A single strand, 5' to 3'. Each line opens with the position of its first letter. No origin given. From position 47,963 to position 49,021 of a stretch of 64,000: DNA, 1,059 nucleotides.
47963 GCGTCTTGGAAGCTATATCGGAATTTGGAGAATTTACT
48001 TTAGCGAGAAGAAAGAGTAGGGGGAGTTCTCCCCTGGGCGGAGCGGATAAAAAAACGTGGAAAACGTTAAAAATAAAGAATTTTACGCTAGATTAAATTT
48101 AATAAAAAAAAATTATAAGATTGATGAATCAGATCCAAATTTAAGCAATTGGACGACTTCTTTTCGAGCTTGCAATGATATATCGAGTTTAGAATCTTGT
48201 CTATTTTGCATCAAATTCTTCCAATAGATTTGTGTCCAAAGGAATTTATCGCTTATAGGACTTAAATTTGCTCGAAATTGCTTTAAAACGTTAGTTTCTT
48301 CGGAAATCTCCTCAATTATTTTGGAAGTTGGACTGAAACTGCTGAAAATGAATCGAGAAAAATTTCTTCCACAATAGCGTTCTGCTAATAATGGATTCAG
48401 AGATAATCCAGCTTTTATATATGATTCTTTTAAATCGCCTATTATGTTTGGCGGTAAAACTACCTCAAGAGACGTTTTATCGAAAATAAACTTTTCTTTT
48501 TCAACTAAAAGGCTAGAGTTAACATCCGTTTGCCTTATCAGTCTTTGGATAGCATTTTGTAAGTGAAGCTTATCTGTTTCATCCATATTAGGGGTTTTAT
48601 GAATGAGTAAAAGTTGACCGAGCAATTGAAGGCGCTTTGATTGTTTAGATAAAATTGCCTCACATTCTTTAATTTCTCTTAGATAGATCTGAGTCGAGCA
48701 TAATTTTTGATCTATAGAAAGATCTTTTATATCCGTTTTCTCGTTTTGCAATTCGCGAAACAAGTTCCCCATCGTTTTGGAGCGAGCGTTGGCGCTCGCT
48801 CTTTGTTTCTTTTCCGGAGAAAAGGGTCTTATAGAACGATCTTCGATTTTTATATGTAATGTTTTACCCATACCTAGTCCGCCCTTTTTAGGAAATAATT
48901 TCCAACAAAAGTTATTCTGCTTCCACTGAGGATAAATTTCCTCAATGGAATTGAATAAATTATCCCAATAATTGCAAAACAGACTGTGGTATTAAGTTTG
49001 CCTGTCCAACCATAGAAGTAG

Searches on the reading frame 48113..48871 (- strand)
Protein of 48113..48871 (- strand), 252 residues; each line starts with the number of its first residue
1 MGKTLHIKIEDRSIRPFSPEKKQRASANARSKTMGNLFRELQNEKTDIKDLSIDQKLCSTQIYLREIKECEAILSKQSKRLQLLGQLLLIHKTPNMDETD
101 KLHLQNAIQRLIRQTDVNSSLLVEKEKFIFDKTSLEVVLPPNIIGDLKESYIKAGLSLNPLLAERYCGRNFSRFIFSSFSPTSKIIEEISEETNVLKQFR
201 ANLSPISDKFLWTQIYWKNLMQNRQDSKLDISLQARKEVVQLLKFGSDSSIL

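Call 3: search_protein_families(library=pfam, proteins=[window:48113-48871:-], max_evalue=10)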
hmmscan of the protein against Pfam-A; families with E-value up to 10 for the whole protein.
window:48113-48871:- (252 aa): 1 family
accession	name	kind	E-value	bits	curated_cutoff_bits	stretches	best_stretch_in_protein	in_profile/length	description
PF00669.25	Flagellin_N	-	0.11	13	26.6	1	67-116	71-120/139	Bacterial flagellin N-terminal helical region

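Call 4: search_protein_families(library=ncbifam, proteins=[window:48113-48871:-], max_evalue=10)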
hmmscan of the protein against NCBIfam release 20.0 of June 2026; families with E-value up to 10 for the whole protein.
window:48113-48871:- (252 aa): 0 families

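Call 6: find_homologous_proteins(query=window:48113-48871:-, max_evalue=0.001)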
Query window:48113-48871:- (252 aa): 9 proteins with E <= 0.001 among 453 candidates.
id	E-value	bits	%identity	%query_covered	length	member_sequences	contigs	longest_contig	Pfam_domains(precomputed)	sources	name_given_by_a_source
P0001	9.5e-157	537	100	100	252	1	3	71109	-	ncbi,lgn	-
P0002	1.2e-134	465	87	100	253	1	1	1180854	-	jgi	jgi:hypothetical protein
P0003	4.1e-134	463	87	100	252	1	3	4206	-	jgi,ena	-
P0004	7.5e-132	456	85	100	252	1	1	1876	-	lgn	-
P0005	1.3e-124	432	82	98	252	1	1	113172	-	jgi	jgi:hypothetical protein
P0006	6.4e-117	407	76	100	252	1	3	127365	-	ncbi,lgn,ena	-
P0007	2.7e-115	402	74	100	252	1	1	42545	-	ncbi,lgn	-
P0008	6.2e-108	378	71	100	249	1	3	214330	-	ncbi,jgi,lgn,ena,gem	-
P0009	3.4e-106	372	71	100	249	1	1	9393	-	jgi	jgi:hypothetical protein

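Call 7: search_solved_structures(query=window:48113-48871:-, max_evalue=10, show_alignments=2)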
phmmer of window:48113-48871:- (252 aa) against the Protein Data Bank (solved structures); distinct sequences matched with E-value up to 10: 2.
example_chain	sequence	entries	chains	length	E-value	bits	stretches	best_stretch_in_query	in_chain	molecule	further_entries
8ua7_A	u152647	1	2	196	0.63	12.9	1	53-105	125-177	Histone H3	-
2czl_A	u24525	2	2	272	2.5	11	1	108-216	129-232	hypothetical protein TTHA1568 | Menaquinone biosynthetic enzyme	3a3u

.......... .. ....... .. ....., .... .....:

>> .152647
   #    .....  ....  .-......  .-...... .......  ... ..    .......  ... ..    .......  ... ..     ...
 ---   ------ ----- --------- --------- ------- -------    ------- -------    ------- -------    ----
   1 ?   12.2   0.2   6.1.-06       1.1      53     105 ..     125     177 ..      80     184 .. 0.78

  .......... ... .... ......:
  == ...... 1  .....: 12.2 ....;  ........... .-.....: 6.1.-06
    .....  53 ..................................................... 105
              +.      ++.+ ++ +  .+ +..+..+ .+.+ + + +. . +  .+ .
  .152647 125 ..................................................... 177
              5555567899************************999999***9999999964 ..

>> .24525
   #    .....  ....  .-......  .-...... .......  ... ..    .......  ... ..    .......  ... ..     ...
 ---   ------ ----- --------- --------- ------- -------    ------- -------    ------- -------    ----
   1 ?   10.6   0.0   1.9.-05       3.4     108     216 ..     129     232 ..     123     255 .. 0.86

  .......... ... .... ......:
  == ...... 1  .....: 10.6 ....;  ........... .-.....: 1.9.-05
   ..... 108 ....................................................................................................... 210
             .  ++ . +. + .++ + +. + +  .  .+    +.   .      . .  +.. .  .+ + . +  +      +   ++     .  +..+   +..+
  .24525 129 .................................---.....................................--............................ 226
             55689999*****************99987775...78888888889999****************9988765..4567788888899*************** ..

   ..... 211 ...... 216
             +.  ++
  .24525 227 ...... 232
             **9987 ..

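Call 11: find_encoding_contigs(protein=P0008, flank=10000, max_places=3)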
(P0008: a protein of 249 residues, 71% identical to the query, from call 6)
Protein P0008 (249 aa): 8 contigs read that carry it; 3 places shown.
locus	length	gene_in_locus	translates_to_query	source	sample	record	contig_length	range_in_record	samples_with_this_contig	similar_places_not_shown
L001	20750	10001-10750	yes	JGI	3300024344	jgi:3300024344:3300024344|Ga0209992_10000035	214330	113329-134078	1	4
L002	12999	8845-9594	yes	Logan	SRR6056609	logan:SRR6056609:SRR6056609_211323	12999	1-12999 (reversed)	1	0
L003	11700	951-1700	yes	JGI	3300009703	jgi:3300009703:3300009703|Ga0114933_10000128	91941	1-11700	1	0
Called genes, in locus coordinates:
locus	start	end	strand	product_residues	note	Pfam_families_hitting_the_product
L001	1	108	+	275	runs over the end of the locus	PF13369:Transglut_core2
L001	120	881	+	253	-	PF00106:adh_short, PF01370:Epimerase (weak), PF05368:NmrA (faint), PF08659:KR, PF13561:adh_short_C2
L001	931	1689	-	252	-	-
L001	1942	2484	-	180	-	PF00908:dTDP_sugar_isom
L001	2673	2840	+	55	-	-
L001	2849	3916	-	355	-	PF04932:Wzy_C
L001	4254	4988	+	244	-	PF00977:His_biosynth, PF01207:Dus (faint), PF03060:NMO (faint)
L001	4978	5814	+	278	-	PF00977:His_biosynth, PF03060:NMO (faint), PF05690:ThiG (faint)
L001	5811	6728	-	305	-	PF02016:Peptidase_S66, PF17676:Peptidase_S66C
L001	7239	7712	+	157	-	-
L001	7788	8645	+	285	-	PF00669:Flagellin_N, PF00700:Flagellin_C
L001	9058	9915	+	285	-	PF00669:Flagellin_N, PF00700:Flagellin_C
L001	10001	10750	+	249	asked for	-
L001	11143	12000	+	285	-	PF00669:Flagellin_N, PF00700:Flagellin_C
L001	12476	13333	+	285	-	PF00669:Flagellin_N, PF00700:Flagellin_C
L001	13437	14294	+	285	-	PF00669:Flagellin_N, PF00700:Flagellin_C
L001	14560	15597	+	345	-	PF01408:GFO_IDH_MocA, PF02894:GFO_IDH_MocA_C, PF22725:GFO_IDH_MocA_C3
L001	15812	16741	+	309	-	PF00005:ABC_tran, PF13304:AAA_21 (weak)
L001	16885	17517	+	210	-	PF01061:ABC2_membrane (weak), PF12679:ABC2_membrane_2, PF12730:ABC2_membrane_4 (weak), PF12698:ABC2_membrane_3, PF13346:ABC2_membrane_5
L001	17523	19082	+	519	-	PF23357:DUF7088, PF09822:ABC_transp_aux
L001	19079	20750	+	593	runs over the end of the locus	PF14238:DUF4340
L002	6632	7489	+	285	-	PF00669:Flagellin_N, PF00700:Flagellin_C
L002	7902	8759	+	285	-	PF00669:Flagellin_N, PF00700:Flagellin_C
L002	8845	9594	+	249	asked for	-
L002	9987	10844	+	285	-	PF00669:Flagellin_N, PF00700:Flagellin_C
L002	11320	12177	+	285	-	PF00669:Flagellin_N, PF00700:Flagellin_C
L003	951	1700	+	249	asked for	-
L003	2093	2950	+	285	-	PF00669:Flagellin_N, PF00700:Flagellin_C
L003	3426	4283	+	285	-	PF00669:Flagellin_N, PF00700:Flagellin_C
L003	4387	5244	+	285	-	PF00669:Flagellin_N, PF00700:Flagellin_C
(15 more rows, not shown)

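Call 12: find_related_loci(query=A1, collection=genome_contigs, flank=10000)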
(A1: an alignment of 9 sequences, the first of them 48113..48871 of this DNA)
Query A1 (252 aa) in genome_contigs; peptide patterns used: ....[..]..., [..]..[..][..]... (x = any residue, [..] = any of these).
389 stretches matched a pattern; 3 encode a relative of the query (tblastn E <= 1e-3); 3 distinct loci.
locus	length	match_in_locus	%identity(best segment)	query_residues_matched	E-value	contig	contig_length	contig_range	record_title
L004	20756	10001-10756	76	1-252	9e-112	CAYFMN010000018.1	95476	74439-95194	MAG TPA_asm: uncultured Nitrospinota bacterium isolate ERP019367_co1_96 genome assembly, contig: NODE_306_length_95476_c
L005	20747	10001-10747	71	1-252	1e-102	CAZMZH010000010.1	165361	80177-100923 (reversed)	MAG TPA_asm: uncultured Nitrospinota bacterium isolate binchicken_co46_550 genome assembly, contig: NODE_92_length_16536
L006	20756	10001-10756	74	1-252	2e-118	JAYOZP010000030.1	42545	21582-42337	MAG: Nitrospinales bacterium isolate 139561_S162_rosella_bins.tsv.096 NODE_874_length_42545_cov_6.883714, whole genome s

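Call 15: search_protein_families(library=pfam, alignment_id=A1, max_evalue=10)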
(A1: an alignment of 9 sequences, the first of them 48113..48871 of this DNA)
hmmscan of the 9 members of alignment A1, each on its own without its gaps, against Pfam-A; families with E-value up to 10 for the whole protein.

A. member 1, window:48113-48871:- (252 aa): 1 family
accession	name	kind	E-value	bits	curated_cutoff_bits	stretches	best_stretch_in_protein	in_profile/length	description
PF00669.25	Flagellin_N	-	0.11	13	26.6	1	67-116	71-120/139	Bacterial flagellin N-terminal helical region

B. families by the number of members that match (of 9 scanned): 9 families
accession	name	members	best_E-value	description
PF10266.14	Strumpellin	3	0.00024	Hereditary spastic paraplegia protein strumpellin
PF00669.25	Flagellin_N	2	0.072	Bacterial flagellin N-terminal helical region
PF05292.17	MCD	1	0.064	Malonyl-CoA decarboxylase C-terminal domain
PF21161.3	P2R3B_EF-hand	1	0.065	P2R3B, EF-hand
PF05288.16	Pox_A3L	1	0.08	Poxvirus A3L Protein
PF13013.11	F-box-like_2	1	0.13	F-box-like domain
PF17225.8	DUF5301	1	0.16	Domain of unknown function (DUF5300)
PF25472.1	DUF7902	1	0.25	Domain of unknown function (DUF7902)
PF15157.13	IQCJ-SCHIP1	1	2.3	Fusion protein IQCJ-SCHIP1 with IQ-like motif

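Call 16: predict_structure(alignment_id=A1)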
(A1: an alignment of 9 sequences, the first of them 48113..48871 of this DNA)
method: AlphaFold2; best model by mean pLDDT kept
length: 252 residues; sequences in the alignment: 9
mean_pLDDT: 41.1   pTM: 0.29
mean pLDDT of the five models: 41.1, 37.4, 37.4, 36.9, 34.8
residues with pLDDT >= 90: 0; 70-90: 4; 50-70: 60; < 50: 188
segments of 3 or more residues with pLDDT < 50: 1-64, 119-124, 126-141, 155-252
pLDDT, mean of each block of 10 residues (from residue 1): 27 28 28 30 35 40 51 58 56 68 65 59 46 33 51 51 38 26 29 34 32 38 37 42 31 25
secondary structure, 60 per line:
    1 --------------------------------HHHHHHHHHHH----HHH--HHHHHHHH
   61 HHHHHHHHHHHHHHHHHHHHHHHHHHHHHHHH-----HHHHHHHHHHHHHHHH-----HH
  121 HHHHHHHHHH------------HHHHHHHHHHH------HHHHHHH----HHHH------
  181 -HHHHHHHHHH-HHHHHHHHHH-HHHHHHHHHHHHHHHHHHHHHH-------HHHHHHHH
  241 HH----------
elements in order: H33-43 H53-92 H98-113 H119-130 H143-153 H160-166 H171-174 H182-191 H193-202 H204-225 H233-242

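Call 17: search_protein_representatives(alignment_id=A1)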
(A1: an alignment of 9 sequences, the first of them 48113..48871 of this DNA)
Query: 9 sequences, 252 profile positions. Proteins with E-value up to 0.001 (for the whole library): 3; up to 1e-10: 3; up to 1e-30: 1. The best 3 are listed.
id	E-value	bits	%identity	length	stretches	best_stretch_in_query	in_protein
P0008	9.7e-141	483.8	-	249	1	1-252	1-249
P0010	1.7e-29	119.3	-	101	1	153-251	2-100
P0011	2.6e-12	63.0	-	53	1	99-148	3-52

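Call 18: search_solved_structures(query=A1, max_evalue=10, show_alignments=3)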
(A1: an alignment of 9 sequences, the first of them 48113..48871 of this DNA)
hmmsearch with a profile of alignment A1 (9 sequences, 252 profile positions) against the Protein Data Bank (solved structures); distinct sequences matched with E-value up to 10: 1.
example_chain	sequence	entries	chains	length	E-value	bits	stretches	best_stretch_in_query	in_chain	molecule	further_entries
6wt5_A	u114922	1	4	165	0.23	14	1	117-159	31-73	Bacterial STING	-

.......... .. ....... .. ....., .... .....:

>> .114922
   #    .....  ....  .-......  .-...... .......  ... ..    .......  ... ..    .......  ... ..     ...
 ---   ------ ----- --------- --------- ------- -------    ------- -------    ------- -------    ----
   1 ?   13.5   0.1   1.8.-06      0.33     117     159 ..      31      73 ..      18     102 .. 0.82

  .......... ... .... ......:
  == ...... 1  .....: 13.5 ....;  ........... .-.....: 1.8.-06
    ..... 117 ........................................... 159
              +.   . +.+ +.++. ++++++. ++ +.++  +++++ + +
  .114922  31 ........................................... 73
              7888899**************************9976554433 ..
